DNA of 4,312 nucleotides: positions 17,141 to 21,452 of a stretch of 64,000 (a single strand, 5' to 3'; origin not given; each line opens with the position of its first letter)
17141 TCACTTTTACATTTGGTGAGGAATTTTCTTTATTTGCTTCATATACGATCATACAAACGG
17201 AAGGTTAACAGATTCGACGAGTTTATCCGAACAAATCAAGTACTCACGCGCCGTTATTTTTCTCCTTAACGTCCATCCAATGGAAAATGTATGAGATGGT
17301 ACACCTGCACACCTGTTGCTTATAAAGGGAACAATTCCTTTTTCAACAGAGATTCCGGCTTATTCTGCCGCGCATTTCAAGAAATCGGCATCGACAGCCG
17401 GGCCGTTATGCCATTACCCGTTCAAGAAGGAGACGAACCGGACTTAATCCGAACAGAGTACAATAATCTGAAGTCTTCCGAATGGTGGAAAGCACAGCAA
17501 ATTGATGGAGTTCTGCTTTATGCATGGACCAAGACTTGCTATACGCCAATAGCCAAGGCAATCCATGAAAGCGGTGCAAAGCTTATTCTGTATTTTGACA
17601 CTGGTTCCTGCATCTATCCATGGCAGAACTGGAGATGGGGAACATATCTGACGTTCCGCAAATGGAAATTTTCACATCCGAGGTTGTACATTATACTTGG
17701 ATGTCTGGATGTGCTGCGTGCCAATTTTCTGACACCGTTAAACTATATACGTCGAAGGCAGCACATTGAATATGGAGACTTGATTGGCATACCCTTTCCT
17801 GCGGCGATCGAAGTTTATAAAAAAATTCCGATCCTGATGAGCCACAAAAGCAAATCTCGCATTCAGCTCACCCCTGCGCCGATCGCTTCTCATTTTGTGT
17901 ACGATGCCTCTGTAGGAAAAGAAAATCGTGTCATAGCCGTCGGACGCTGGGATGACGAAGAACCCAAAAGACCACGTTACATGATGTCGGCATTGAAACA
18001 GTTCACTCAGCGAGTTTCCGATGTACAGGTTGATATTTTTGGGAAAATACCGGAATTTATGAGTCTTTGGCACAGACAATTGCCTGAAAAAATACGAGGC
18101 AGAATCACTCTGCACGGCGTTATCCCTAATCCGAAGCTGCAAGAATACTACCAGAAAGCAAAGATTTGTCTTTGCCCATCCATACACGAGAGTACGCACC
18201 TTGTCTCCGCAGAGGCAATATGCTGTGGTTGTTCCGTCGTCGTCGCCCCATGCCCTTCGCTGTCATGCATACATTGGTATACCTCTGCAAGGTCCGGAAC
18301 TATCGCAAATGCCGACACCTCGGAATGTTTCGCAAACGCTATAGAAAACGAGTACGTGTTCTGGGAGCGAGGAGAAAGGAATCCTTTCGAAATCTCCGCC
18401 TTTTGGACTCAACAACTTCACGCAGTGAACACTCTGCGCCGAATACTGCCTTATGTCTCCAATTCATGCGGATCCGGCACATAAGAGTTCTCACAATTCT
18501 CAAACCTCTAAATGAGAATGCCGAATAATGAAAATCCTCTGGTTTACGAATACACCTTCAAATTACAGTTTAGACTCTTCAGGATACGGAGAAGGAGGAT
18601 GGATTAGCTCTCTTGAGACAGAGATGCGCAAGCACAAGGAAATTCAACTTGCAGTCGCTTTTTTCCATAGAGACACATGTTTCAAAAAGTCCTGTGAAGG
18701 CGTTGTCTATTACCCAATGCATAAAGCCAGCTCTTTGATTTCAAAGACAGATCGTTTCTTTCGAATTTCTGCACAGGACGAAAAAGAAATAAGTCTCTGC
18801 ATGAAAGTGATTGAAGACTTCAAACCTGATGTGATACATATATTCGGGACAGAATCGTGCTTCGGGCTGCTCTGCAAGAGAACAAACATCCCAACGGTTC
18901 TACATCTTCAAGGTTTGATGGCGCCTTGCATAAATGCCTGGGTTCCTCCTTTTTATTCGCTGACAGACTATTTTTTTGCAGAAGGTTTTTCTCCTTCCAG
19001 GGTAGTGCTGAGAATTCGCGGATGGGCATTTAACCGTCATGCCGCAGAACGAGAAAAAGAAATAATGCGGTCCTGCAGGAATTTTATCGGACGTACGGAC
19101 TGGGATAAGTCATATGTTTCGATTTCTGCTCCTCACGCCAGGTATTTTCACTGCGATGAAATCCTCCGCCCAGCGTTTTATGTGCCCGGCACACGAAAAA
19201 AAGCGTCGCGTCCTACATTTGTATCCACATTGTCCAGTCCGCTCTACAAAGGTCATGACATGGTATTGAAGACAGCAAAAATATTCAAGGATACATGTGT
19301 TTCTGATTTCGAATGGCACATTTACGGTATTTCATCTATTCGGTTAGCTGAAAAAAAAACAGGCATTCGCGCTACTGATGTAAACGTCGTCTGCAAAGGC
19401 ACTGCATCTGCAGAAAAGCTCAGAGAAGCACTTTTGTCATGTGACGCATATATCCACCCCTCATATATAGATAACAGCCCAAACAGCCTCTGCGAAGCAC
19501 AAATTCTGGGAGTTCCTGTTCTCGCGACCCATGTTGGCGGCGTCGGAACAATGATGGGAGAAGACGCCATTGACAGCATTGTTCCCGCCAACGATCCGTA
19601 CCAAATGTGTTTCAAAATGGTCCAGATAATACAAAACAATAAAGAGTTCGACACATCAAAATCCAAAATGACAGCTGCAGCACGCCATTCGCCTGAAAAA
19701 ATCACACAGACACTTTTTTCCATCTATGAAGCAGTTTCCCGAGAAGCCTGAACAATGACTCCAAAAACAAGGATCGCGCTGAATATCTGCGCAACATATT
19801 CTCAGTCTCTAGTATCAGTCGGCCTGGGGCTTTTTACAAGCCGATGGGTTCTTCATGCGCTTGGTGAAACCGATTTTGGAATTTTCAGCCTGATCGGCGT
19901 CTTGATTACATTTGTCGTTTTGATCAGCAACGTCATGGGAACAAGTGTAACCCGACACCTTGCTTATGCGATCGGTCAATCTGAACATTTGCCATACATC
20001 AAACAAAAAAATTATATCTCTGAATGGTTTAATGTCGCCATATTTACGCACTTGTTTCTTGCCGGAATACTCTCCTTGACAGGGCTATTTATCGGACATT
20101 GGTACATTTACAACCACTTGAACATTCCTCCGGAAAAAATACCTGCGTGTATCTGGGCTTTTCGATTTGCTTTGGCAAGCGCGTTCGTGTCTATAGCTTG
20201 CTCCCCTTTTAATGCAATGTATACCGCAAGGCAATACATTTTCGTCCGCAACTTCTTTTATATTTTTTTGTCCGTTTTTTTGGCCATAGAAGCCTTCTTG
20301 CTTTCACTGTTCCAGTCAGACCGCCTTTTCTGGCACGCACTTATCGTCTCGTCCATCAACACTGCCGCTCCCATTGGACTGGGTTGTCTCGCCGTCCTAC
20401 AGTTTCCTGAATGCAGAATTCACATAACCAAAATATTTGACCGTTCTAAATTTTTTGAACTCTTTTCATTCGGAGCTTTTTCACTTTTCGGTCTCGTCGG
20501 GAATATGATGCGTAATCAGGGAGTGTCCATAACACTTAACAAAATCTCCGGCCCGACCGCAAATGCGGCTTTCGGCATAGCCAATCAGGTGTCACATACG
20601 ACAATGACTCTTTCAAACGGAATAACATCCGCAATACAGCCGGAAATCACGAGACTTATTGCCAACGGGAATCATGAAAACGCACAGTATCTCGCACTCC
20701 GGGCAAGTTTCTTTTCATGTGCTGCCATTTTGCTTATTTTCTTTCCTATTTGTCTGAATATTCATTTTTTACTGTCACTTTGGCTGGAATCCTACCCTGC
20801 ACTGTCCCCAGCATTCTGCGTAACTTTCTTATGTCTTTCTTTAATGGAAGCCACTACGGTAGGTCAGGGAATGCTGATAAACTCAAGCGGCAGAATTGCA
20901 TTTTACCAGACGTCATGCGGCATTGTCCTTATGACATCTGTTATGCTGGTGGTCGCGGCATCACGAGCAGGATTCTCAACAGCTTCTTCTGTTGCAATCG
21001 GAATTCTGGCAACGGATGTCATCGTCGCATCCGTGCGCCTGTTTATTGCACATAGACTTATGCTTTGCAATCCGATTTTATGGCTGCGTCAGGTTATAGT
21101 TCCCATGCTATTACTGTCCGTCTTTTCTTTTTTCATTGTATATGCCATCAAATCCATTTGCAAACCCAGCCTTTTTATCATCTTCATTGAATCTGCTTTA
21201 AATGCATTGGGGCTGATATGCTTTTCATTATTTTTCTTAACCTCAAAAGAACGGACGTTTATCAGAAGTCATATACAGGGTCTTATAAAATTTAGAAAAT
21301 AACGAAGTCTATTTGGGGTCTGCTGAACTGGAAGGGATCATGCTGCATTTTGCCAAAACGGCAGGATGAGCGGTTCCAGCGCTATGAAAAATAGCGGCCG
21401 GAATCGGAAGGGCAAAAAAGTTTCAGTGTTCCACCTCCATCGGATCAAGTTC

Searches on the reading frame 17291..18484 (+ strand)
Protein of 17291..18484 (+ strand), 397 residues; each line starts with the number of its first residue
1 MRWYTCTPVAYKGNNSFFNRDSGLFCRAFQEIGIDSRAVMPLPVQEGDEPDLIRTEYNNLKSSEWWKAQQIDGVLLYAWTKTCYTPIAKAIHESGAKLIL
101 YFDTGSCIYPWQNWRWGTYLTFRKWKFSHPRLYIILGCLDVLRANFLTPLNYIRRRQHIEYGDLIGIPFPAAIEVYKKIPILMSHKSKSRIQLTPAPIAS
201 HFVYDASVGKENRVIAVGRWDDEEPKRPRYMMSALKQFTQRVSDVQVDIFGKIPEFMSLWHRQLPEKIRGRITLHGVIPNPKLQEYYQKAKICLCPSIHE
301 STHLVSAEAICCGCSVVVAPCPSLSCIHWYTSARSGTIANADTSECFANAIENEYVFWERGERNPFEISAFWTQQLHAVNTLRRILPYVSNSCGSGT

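Call 9: search_protein_families(library=pfam, proteins=[window:17291-18484:+], max_evalue=0.01)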
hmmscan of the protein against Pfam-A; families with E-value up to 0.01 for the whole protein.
window:17291-18484:+ (397 aa): 5 families
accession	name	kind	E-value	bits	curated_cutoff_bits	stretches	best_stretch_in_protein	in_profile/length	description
PF13692.12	Glyco_trans_1_4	-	3.9e-16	60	27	1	212-352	2-137/142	Glycosyl transferases group 1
PF00534.26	Glycos_transf_1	-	3.6e-12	46.6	26.4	1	209-325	13-128/172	Glycosyl transferases group 1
PF20706.3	GT4-conflict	-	1.4e-05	24.7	26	1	208-318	194-310/385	Family 4 Glycosyltransferase in conflict systems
PF13524.12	Glyco_trans_1_2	-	0.0017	18.8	25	1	238-324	9-85/144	Glycosyl transferase-like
PF09796.14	QCR10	-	0.0056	17.1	27.5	0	237-266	29-58/63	Ubiquinol-cytochrome-c reductase complex subunit (QCR10)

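Call 13: find_encoding_contigs(protein=window:17291-18484:+, flank=10000, max_places=10)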
Protein window:17291-18484:+ (397 aa): 4 contigs read that carry it; 4 places shown.
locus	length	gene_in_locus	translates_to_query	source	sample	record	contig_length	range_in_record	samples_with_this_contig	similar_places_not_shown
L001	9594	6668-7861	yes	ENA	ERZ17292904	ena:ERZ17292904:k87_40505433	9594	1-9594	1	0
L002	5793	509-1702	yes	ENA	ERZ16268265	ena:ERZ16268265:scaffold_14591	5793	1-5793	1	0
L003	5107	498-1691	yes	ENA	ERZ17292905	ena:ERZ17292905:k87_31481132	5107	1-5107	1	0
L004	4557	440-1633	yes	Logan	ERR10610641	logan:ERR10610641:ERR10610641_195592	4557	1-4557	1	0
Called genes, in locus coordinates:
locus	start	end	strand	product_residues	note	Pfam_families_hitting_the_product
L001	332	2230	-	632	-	PF02018:CBM_4_9, PF22842:Pel9A-like_beta_helix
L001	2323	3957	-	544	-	-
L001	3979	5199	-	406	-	PF00356:LacI, PF00532:Peripla_BP_1 (faint), PF13377:Peripla_BP_3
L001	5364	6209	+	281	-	PF00132:Hexapep, PF14602:Hexapep_2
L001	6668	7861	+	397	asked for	PF20706:GT4-conflict (faint), PF00534:Glycos_transf_1, PF13692:Glyco_trans_1_4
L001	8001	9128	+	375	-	PF00534:Glycos_transf_1, PF13692:Glyco_trans_1_4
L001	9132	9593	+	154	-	?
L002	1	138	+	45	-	?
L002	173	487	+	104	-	-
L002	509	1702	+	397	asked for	PF20706:GT4-conflict (faint), PF00534:Glycos_transf_1, PF13692:Glyco_trans_1_4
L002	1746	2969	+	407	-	PF00534:Glycos_transf_1, PF13692:Glyco_trans_1_4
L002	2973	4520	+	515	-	-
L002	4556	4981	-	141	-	PF13586:DDE_Tnp_1_2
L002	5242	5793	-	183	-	?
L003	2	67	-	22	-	?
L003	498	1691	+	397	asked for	PF20706:GT4-conflict (faint), PF00534:Glycos_transf_1, PF13692:Glyco_trans_1_4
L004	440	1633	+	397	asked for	PF20706:GT4-conflict (faint), PF00534:Glycos_transf_1, PF13692:Glyco_trans_1_4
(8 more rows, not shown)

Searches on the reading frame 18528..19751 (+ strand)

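Call 87: search_protein_families(library=pfam, proteins=[window:18528-19751:+], max_evalue=0.001)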
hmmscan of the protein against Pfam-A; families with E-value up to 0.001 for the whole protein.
window:18528-19751:+ (407 aa): 2 families
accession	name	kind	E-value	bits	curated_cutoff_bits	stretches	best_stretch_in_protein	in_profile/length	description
PF13692.12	Glyco_trans_1_4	-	3.5e-14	53.7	27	1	230-370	5-142/142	Glycosyl transferases group 1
PF00534.26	Glycos_transf_1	-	2.3e-12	47.2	26.4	1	235-376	22-160/172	Glycosyl transferases group 1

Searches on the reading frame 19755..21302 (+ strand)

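Call 87: search_protein_families(library=pfam, proteins=[window:19755-21302:+], max_evalue=0.001)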
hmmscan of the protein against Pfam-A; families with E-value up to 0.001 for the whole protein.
window:19755-21302:+ (515 aa): 1 family
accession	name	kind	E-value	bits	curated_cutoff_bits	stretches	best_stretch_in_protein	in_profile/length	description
PF01554.23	MatE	-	0.00029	21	24.9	1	257-344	16-102/161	MatE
